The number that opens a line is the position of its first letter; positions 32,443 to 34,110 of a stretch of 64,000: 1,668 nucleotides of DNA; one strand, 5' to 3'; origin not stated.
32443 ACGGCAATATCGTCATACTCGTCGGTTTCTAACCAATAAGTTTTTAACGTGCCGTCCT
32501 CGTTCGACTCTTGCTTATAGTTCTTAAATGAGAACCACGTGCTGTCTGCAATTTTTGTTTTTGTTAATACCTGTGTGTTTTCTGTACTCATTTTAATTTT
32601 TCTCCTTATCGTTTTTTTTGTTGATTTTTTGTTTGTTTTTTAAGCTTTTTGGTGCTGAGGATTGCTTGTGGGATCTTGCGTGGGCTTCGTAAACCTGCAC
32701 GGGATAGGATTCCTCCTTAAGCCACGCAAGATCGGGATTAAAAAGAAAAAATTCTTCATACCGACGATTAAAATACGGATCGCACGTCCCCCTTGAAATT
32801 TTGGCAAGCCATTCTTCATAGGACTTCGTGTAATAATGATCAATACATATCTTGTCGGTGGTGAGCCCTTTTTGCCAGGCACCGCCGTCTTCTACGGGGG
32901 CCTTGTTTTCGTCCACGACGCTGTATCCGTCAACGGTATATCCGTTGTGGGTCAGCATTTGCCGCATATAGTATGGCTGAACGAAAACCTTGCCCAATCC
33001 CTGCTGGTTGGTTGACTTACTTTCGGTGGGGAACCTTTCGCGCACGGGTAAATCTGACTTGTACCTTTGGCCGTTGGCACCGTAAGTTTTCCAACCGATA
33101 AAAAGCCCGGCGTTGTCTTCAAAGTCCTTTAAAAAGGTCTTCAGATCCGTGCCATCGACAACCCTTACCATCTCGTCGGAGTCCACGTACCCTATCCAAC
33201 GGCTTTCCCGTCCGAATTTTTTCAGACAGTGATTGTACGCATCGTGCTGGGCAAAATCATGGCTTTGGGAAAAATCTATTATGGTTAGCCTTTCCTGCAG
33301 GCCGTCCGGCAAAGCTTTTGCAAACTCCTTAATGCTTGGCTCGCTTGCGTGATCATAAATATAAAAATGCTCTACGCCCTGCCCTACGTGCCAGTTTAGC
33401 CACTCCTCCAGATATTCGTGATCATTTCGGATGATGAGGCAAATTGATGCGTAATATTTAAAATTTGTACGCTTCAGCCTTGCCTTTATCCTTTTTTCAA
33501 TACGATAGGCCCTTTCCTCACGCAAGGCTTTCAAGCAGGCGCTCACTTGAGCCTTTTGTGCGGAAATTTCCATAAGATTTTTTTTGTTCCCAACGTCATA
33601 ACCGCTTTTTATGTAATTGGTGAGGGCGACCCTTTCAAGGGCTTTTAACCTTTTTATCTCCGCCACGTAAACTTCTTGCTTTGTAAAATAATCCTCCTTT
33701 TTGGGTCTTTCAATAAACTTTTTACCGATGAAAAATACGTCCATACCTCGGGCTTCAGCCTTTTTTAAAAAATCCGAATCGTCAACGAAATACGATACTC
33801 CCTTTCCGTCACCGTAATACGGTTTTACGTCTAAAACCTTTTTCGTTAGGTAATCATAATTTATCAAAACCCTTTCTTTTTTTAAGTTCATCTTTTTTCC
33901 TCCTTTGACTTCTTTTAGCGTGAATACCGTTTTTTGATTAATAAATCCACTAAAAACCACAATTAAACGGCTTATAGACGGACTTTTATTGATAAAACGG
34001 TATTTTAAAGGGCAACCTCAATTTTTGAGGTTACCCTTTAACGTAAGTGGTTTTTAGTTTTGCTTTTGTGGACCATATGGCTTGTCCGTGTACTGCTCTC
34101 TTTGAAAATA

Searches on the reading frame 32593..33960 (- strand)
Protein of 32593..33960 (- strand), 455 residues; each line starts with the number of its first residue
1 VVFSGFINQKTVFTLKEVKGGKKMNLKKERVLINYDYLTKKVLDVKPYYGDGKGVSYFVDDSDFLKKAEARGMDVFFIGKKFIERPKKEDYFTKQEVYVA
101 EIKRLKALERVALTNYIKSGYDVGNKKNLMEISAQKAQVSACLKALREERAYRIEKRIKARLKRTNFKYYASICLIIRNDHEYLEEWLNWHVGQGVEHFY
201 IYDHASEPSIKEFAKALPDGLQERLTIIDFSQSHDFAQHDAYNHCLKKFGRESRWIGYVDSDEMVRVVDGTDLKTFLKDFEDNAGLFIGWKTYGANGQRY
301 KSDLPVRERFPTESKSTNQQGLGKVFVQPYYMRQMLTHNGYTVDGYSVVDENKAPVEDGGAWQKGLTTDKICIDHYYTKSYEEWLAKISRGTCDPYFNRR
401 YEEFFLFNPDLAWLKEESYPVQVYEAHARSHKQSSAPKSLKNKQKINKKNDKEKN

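Call 3: search_protein_families(library=pfam, proteins=[window:32593-33960:-], max_evalue=0.01)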
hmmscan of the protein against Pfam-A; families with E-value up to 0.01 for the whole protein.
window:32593-33960:- (455 aa): 2 families
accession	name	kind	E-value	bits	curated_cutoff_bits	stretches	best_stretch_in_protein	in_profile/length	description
PF13704.12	Glyco_tranf_2_4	-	5.8e-14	52.8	27.5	1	178-276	1-97/98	Glycosyl transferase family 2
PF01697.33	Glyco_transf_92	-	1e-12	48.7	23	1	181-346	17-195/249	Glycosyltransferase family 92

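Call 4: search_protein_families(library=ncbifam, proteins=[window:32593-33960:-], max_evalue=0.01)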
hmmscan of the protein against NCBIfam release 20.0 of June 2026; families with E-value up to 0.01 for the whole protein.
window:32593-33960:- (455 aa): 0 families

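Call 12: find_homologous_proteins(query=window:32593-33891:-, max_evalue=0.00001)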
Query window:32593-33891:- (432 aa): 223 proteins with E <= 0.00001 among 3927 candidates; the best 120 are listed.
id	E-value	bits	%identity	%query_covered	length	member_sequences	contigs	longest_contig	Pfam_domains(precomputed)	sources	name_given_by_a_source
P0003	3.3e-294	994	100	100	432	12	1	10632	PF01697.34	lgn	-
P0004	6.9e-196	670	43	92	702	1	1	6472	PF01697.34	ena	-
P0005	6.4e-193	660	43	85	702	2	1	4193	PF01697.34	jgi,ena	-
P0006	3.1e-192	658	42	85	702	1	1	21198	PF01697.34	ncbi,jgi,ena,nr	ncbi:MAG: glycosyltransferase family 92 protein [Firmicutes bacterium]|nr:glycosyltransferase family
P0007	1.6e-190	652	44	88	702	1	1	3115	PF01697.34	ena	-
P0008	6.9e-173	594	53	60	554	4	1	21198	PF01697.34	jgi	-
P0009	3.3e-157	542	59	98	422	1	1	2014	PF01697.34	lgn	-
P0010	6.8e-155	535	56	96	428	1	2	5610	PF01697.34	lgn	-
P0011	1.2e-152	527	57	92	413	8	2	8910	PF01697.34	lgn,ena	-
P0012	5.5e-152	525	58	92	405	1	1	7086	PF01697.34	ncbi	-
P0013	3.2e-145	503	54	94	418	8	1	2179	PF01697.34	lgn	-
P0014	1.9e-144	500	55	94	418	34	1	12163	PF01697.34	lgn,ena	-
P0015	2.4e-139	483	52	93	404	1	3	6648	PF01697.34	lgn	-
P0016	7.9e-138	478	52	94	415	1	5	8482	PF01697.34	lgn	-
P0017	2.8e-134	467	51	93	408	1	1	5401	PF01697.34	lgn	-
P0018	6.6e-133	462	52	92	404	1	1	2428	PF01697.34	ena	-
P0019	1.8e-131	457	50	92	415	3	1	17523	PF01697.34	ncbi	-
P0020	1.2e-130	455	50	93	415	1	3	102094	PF01697.34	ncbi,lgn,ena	-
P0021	2.0e-127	444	48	93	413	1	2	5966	PF01697.34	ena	-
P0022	9.9e-126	438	48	93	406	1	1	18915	PF01697.34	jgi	-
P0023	6.6e-124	432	49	93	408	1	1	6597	PF01697.34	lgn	-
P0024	3.5e-122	427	48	93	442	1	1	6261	PF01697.34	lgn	-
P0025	4.4e-122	426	50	85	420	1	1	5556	PF01697.34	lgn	-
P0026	5.7e-117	410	48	93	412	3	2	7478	PF01697.34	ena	-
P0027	1.6e-109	385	46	92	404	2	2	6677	PF01697.34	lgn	-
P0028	5.8e-107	377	51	75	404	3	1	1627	PF01697.34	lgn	-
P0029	9.8e-107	376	58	60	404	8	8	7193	PF01697.34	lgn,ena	-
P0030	9.3e-106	373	46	86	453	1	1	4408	PF01697.34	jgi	-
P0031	1.6e-105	372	48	84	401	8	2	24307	PF01697.34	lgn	-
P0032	1.2e-104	369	45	91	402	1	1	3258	PF01697.34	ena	-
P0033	2.1e-103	365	53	69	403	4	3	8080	PF01697.34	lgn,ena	-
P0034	2.4e-103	365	45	92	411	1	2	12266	PF01697.34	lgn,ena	-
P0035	2.7e-103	365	54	68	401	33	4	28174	PF01697.34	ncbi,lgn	-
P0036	7.0e-103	363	55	64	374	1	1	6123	PF01697.34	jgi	jgi:hypothetical protein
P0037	1.0e-102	363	44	85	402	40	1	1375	PF01697.34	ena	-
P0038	1.2e-102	362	53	65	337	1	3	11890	PF01697.34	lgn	-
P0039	3.7e-100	354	49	72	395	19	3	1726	PF01697.34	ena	-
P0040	4.2e-100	354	51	64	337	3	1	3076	PF01697.34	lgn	-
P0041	4.3e-100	354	55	60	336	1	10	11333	PF01697.34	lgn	-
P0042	8.1e-99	350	43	92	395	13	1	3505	PF01697.34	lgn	-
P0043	8.4e-99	350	43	94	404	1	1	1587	PF01697.34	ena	-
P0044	8.6e-99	350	43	94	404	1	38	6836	PF01697.34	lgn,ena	-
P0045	9.6e-99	350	56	60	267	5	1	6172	PF01697.34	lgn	-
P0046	1.0e-98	349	43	92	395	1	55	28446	PF01697.34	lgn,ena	-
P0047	1.0e-98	349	43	92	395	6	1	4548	PF01697.34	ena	-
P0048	1.8e-98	349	44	92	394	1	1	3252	PF01697.34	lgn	-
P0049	1.9e-98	349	43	92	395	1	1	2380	PF01697.34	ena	-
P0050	6.4e-98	347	41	92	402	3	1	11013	PF01697.34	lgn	-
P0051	1.4e-97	346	42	94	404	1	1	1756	PF01697.34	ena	-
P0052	3.5e-97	344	54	63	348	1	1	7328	PF01697.34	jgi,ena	-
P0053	5.7e-96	340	55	62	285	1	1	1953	PF01697.34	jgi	jgi:hypothetical protein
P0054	6.9e-96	340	41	92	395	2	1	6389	PF01697.34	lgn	-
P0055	8.0e-96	340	49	71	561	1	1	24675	PF00984.25,PF03721.21,PF01697.34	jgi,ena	-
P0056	8.3e-95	337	50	69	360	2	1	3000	PF01697.34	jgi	-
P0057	1.5e-94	336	53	64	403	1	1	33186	PF01697.34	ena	-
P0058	1.9e-94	335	44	85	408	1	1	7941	PF01697.34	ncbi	-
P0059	2.2e-94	335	43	84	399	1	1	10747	PF01697.34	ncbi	-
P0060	2.4e-94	335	44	84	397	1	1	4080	PF01697.34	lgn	-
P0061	1.1e-93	333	52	63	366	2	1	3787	PF01697.34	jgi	-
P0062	1.5e-92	329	53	63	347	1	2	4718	PF01697.34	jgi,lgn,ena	-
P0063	1.8e-91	326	51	62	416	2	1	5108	PF01697.34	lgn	-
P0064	5.1e-90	321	40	92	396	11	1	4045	PF01697.34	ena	-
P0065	1.3e-89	319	52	62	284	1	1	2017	PF01697.34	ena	-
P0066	2.8e-89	318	39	92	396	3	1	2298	PF01697.34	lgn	-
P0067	3.5e-89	318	50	65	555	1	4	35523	PF00984.25,PF03721.21,PF01697.34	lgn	-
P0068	4.2e-89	318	51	61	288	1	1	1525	PF01697.34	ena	-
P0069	1.3e-88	316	50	61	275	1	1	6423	PF01697.34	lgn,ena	-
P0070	1.4e-88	316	53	61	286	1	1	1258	PF01697.34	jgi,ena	-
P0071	1.5e-88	316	52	60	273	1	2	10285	PF01697.34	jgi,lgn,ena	-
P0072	1.8e-88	316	50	67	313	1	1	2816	PF01697.34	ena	-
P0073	2.2e-88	315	51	66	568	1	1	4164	PF00984.25,PF03721.21,PF01697.34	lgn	-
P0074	4.1e-88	315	50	65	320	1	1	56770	PF01697.34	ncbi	-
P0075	6.6e-88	314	48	64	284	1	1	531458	PF01697.34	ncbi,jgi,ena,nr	ncbi:MAG: glycosyltransferase family 2 protein [Firmicutes bacterium]|nr:glycosyltransferase family 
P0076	1.4e-87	313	49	62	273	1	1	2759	PF01697.34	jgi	-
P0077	1.5e-87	313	49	66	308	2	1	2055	PF01697.34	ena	-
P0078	7.1e-87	310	47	70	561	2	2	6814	PF00984.25,PF03721.21,PF01697.34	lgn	-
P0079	4.7e-86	308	53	61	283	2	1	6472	PF01697.34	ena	-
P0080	9.1e-86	307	52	59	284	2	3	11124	PF01697.34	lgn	-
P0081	2.3e-85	305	48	66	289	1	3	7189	PF01697.34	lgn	-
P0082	2.5e-85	305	49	62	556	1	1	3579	PF00984.25,PF03721.21,PF01697.34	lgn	-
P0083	2.8e-85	305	48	66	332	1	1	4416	PF01697.34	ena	-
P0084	4.1e-85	305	49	68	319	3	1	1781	PF01697.34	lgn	-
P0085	6.3e-85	304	53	61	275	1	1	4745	PF01697.34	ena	-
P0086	6.9e-85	304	46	68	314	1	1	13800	PF01697.34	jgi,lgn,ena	-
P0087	7.3e-85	304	45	70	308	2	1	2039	PF01697.34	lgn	-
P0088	1.2e-84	303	42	59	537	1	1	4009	PF01697.34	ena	-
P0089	1.6e-84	303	51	61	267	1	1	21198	PF01697.34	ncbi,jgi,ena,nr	ncbi:MAG: glycosyltransferase family 92 protein [Firmicutes bacterium]|nr:glycosyltransferase family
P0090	2.8e-84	302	48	65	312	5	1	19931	PF01697.34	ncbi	-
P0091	4.0e-84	301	49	65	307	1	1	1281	PF01697.34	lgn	-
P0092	5.0e-84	301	47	69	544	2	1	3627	PF00984.25,PF03721.21,PF01697.34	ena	-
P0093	7.9e-84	300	48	65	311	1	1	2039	PF01697.34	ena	-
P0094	2.2e-83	299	47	66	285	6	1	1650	PF01697.34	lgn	-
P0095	2.2e-83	299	49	64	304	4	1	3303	PF01697.34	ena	-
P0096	3.1e-83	298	48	65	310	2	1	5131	PF01697.34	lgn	-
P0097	5.4e-83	298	50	64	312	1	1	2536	PF01697.34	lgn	-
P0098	1.0e-82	297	51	59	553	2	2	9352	PF00984.25,PF03721.21,PF01697.34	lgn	-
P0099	1.5e-82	296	47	67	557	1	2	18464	PF00984.25,PF03721.21,PF01697.34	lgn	-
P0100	3.0e-82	295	45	69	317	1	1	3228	PF01697.34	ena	-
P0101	3.1e-82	295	45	69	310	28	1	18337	PF01697.34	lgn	-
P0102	5.2e-82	294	47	68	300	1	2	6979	PF01697.34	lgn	-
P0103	1.7e-81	293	48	62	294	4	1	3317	PF01697.34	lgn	-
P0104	5.2e-81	291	50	61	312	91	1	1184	PF01697.34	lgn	-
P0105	6.0e-81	291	49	61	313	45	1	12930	PF01697.34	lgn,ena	-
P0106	1.1e-80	290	47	66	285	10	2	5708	PF01697.34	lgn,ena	-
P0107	4.6e-80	288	46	69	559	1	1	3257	PF00984.25,PF03721.21,PF01697.34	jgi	-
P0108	5.6e-80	288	46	69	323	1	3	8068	PF01697.34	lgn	-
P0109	6.0e-80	288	47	60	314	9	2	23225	PF01697.34,PF00535.33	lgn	-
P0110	6.1e-80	288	47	68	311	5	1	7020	PF01697.34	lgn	-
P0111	1.5e-79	286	46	65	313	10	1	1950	PF01697.34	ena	-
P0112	2.2e-79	286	47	65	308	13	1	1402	PF01697.34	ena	-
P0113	2.3e-79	286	53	54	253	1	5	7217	PF01697.34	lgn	-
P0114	3.0e-79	285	48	67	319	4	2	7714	PF01697.34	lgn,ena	-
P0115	3.0e-79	285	47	65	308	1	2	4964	PF01697.34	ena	-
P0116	3.7e-79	285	43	67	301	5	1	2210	PF01697.34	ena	-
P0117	5.0e-79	285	47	65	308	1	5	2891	PF01697.34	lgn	-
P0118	1.1e-78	284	50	60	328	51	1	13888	PF01697.34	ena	-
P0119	1.1e-78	284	45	69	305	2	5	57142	PF01697.34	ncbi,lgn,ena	-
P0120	5.9e-78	281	47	62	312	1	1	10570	PF01697.34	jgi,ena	-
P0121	8.0e-78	281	47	65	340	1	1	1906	PF01697.34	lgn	-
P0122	9.2e-78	280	48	65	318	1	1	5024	PF01697.34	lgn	-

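Call 14: find_related_loci(query=A1, collection=genome_contigs, flank=10000)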
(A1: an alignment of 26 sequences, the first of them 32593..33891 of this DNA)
Query A1 (432 aa) in genome_contigs; peptide patterns used: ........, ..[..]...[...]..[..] (x = any residue, [..] = any of these).
168 stretches matched a pattern; 19 encode a relative of the query (tblastn E <= 1e-3); 18 distinct loci.
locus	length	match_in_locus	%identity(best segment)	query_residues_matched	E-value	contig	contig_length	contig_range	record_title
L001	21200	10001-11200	58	5-403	1e-158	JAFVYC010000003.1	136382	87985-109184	MAG: Clostridia bacterium isolate RGIG5500 Sheep_Colon.Co__c299005, whole genome shotgun sequence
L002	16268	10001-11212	54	4-406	3e-145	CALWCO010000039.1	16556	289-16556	MAG: uncultured Clostridia bacterium isolate BRZ_CS__bin61 genome assembly, contig: BRZ_CS__NODE_4543_length_16556_cov_6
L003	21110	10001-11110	44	36-403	9e-108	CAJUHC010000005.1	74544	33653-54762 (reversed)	MAG TPA_asm: uncultured Christensenella sp. isolate MGBC139654 genome assembly, contig: MGBC139654.5, whole genome shotg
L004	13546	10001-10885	54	108-402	1e-105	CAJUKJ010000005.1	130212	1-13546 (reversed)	MAG TPA_asm: uncultured Christensenellaceae bacterium isolate MGBC157705 genome assembly, contig: MGBC157705.5, whole ge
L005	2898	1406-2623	41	3-420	1e-101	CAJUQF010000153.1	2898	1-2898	MAG TPA_asm: uncultured Christensenellaceae bacterium isolate MGBC162832 genome assembly, contig: MGBC162832.153, whole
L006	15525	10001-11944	42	36-402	5e-99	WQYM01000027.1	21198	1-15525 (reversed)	MAG: Bacillota bacterium isolate Emb289P3bin92 Ga0123356_10002162, whole genome shotgun sequence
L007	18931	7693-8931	39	2-422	9e-102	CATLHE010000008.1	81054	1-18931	MAG TPA_asm: uncultured Christensenella sp. isolate MGG03569_1680015404 genome assembly, contig: ERR2844015_1023, whole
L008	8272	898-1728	50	137-413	5e-93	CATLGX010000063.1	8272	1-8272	MAG TPA_asm: uncultured Christensenella sp. isolate MGG03730_1680015462 genome assembly, contig: ERR2844016_12409, whole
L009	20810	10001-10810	49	139-408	4e-91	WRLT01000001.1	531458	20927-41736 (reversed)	MAG: Bacillota bacterium isolate Th196P3bin37 Ga0099364_10000003, whole genome shotgun sequence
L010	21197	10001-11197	37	10-396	5e-82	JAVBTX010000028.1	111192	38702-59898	MAG: Lachnospiraceae bacterium isolate EPI_MAG_00262 c_000007985928, whole genome shotgun sequence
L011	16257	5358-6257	45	103-401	1e-80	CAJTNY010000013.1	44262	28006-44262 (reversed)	MAG TPA_asm: uncultured Christensenella sp. isolate MGBC105190 genome assembly, contig: MGBC105190.13, whole genome shot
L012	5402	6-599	52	206-403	2e-67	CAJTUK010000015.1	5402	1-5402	MAG TPA_asm: uncultured Christensenella sp. isolate MGBC114492 genome assembly, contig: MGBC114492.15, whole genome shot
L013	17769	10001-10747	35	145-403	3e-42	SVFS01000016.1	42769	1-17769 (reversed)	MAG: Lachnospiraceae bacterium isolate SIG338 NODE_19867_length_42769_cov_8.541180, whole genome shotgun sequence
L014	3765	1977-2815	52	124-405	5e-70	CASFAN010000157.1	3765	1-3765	uncultured Eubacteriales bacterium isolate CO.O6.metabat-bins.174 genome assembly, contig: CO.O6.metabat-bins.174.fa_k14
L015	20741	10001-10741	32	144-394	2e-34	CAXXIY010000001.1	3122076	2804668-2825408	MAG: Prolixibacteraceae bacterium isolate cea4f4f7-a636-4361-ad53-f7a966cfbc34 genome assembly, contig: contig_1, whole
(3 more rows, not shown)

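Call 19: search_protein_families(library=phrogs, proteins=[L007:7329-7685:+, L009:9549-9923:+, L003:9474-9863:+, L003:8593-9453:+, L003:5751-7841:+, L013:8081-9547:+, L013:10778-11146:+, L010:8798-9976:+, window:32593-33891:-], max_evalue=0.01)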
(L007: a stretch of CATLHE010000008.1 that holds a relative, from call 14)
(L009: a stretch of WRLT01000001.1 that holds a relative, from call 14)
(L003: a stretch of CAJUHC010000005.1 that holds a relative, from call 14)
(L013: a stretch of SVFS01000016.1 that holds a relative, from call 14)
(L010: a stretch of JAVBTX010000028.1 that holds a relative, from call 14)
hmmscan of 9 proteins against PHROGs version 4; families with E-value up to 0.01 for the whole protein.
L007:7329-7685:+ (118 aa): 1 family
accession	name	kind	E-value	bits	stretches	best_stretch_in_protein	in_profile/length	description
phrog_6918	-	lysis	0.0021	19.1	0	2-114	5-99/114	holin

L009:9549-9923:+ (124 aa): 3 families
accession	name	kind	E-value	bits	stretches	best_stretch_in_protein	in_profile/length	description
phrog_22925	-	unknown function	0.0022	19.3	1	72-113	34-77/82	-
phrog_6918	-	lysis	0.0045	18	1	4-110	5-107/114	holin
phrog_8444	-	unknown function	0.0082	17.3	1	12-115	14-117/134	-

L003:9474-9863:+ (129 aa): 0 families

L003:8593-9453:+ (286 aa): 1 family
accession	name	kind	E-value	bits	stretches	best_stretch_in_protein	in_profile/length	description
phrog_15547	-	unknown function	1.8e-06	28.5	1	184-275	267-354/373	-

L003:5751-7841:+ (696 aa): 1 family
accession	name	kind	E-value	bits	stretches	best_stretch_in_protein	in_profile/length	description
phrog_13879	-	unknown function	1.3e-11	44.4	1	215-689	171-545/571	-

L013:8081-9547:+ (488 aa): 11 families
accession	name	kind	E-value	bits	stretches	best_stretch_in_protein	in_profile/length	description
phrog_17196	-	other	1e-08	35.7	1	64-108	184-228/356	kinase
phrog_25620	-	tail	3.9e-06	27.4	1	124-153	252-281/348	tail collar fiber protein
phrog_2163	-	head and packaging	6e-06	26.6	1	112-156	195-239/574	virion structural protein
phrog_11029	-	tail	3.3e-05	22.9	1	104-157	19-69/892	tail protein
phrog_13857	-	tail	4.3e-05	23.2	1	129-154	184-209/743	tail protein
phrog_2712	-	tail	0.00012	21.7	1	123-154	31-62/700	tail fiber protein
phrog_12754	-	unknown function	0.00035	20.6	1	132-154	39-61/579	-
phrog_25888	-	unknown function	0.0013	19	1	69-114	192-237/325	-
phrog_8147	-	tail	0.0024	18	1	102-149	106-153/436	tail fiber protein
phrog_34368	-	unknown function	0.0025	18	1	123-173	103-155/344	-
phrog_24819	-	unknown function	0.0095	15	0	129-163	97-130/823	-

L013:10778-11146:+ (122 aa): 0 families

L010:8798-9976:+ (392 aa): 10 families
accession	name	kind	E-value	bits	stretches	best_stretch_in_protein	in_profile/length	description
phrog_11393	-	tail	1e-15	58.5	1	185-311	297-418/538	tail fiber protein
phrog_38759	-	unknown function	9.9e-09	35.2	1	179-274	74-167/920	-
phrog_9574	-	tail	1.7e-08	34.3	1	238-299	420-481/773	tail protein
phrog_6722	-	tail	7.7e-08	32.2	1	186-273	321-396/974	tail fiber protein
phrog_2370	-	connector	9.9e-08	32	1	189-246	336-394/652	neck passage structure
phrog_3299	-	unknown function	1.9e-05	23.3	1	184-273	691-768/1385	-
phrog_1833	-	tail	2.8e-05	24.9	1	237-274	209-246/322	tail fiber protein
phrog_6907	-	unknown function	5.1e-05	24.6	1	17-61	44-90/99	-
phrog_20242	-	tail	7.5e-05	22.3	1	240-279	393-432/1025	tail fiber protein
phrog_3018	-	head and packaging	0.002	18.2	1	162-380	68-270/341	head decoration protein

window:32593-33891:- (432 aa): 0 families

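Call 20: search_protein_families(library=pfam, proteins=[L007:7329-7685:+, L009:9549-9923:+, L003:9474-9863:+, L003:8593-9453:+, L003:5751-7841:+, L013:8081-9547:+, L013:10778-11146:+, L010:8798-9976:+, L009:10814-12070:+, L011:4955-5314:+], max_evalue=0.01)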
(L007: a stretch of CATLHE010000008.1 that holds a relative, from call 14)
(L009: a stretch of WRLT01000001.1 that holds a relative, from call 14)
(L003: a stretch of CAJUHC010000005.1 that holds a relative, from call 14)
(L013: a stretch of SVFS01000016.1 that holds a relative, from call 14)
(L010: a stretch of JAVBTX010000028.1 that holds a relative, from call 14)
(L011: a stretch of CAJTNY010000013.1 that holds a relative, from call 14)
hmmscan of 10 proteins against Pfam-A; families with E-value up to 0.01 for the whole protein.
L007:7329-7685:+ (118 aa): 0 families

L009:9549-9923:+ (124 aa): 1 family
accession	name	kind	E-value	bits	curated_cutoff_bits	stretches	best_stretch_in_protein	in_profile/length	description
PF09682.15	Phage_holin_6_1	-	0.00011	22.9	24.9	1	5-99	3-97/101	Bacteriophage holin of superfamily 6 (Holin_LLH)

L003:9474-9863:+ (129 aa): 0 families

L003:8593-9453:+ (286 aa): 1 family
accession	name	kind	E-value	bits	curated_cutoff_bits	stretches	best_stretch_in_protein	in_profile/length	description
PF21882.2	Gp53-like_C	-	0.007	17.3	24.9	1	216-286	3-84/84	Putative tail fiber protein gp53-like, C-terminal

L003:5751-7841:+ (696 aa): 0 families

L013:8081-9547:+ (488 aa): 0 families

L013:10778-11146:+ (122 aa): 0 families

L010:8798-9976:+ (392 aa): 0 families

L009:10814-12070:+ (418 aa): 1 family
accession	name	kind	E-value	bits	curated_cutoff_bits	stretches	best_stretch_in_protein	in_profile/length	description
PF08757.17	CotH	-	1.8e-26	93.9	23.8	1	68-413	5-322/322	CotH kinase protein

L011:4955-5314:+ (119 aa): 2 families
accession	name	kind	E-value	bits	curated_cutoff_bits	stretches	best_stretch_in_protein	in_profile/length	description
PF09682.15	Phage_holin_6_1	-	5.1e-07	30.5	24.9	1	5-98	4-97/101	Bacteriophage holin of superfamily 6 (Holin_LLH)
PF23882.1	DUF7235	-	0.0012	18.9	30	1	22-111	190-280/307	Family of unknown function (DUF7235)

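Call 25: find_related_loci(query=A1, collection=metagenome_contigs, flank=10000)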
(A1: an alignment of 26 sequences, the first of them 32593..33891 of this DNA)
Query A1 (432 aa) in metagenome_contigs; peptide patterns used: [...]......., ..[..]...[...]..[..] (x = any residue, [..] = any of these).
253 stretches matched a pattern; 63 encode a relative of the query (tblastn E <= 1e-3); 60 distinct loci.
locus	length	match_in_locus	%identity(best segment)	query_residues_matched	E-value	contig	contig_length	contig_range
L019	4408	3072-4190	46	44-416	2e-109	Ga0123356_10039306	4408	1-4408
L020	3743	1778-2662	54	108-402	4e-108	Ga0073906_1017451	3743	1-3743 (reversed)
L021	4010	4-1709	43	36-403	8e-101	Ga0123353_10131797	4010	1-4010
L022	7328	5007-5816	54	137-406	5e-100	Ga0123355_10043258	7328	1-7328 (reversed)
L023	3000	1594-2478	50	103-401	2e-100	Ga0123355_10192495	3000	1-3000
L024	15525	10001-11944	42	36-402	9e-99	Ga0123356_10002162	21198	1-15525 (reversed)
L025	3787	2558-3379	52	130-403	3e-97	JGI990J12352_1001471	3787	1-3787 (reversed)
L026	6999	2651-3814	40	6-402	9e-96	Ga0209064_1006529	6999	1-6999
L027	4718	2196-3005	53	137-406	5e-96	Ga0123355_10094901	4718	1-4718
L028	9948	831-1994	40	6-402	9e-96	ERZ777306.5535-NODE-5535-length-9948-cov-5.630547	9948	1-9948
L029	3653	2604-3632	47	76-401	3e-92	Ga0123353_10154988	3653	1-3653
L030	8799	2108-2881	52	145-402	2e-91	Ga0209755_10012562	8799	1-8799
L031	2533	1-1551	51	115-426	3e-94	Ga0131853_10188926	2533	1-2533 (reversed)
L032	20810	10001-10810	49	139-408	7e-91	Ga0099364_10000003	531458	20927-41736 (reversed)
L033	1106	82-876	53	145-407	1e-97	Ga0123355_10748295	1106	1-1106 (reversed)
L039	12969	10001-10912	49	95-402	5e-97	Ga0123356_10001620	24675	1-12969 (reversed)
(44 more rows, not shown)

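Call 32: predict_structure(alignment_id=A1)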
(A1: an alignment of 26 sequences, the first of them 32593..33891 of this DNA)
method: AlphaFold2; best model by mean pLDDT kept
length: 432 residues; sequences in the alignment: 26
mean_pLDDT: 88.8   pTM: 0.84
mean pLDDT of the five models: 88.8, 88.6, 87.3, 87.0, 86.6
residues with pLDDT >= 90: 331; 70-90: 54; 50-70: 15; < 50: 32
segments of 3 or more residues with pLDDT < 50: 403-432
pLDDT, mean of each block of 10 residues (from residue 1): 79 95 88 91 96 95 94 97 98 95 97 98 96 96 98 91 98 98 93 97 94 89 97 97 97 98 97 91 93 88 98 95 97 94 96 90 74 71 91 75 41 36 41 37
secondary structure, 60 per line:
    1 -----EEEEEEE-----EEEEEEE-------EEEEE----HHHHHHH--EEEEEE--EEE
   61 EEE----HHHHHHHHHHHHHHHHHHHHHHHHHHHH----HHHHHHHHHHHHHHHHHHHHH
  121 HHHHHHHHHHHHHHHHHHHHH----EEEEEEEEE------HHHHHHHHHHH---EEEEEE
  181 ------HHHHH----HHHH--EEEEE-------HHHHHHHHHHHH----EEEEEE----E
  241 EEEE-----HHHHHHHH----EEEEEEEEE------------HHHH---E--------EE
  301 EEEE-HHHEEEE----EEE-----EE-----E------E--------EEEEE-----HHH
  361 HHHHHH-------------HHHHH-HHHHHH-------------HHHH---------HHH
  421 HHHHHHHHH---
elements in order: E6-12 E18-24 E32-36 H41-47 E50-55 E58-63 H68-95 H100-141 E146-154 H161-171 E175-180 H187-191 H196-199 E202-206 H214-225 E230-235 E240-244 H250-257 E262-270 H283-286 E299-304 E309-312 E317-319 E348-352 H358-366 H380-384 H386-391 H405-408 H418-429
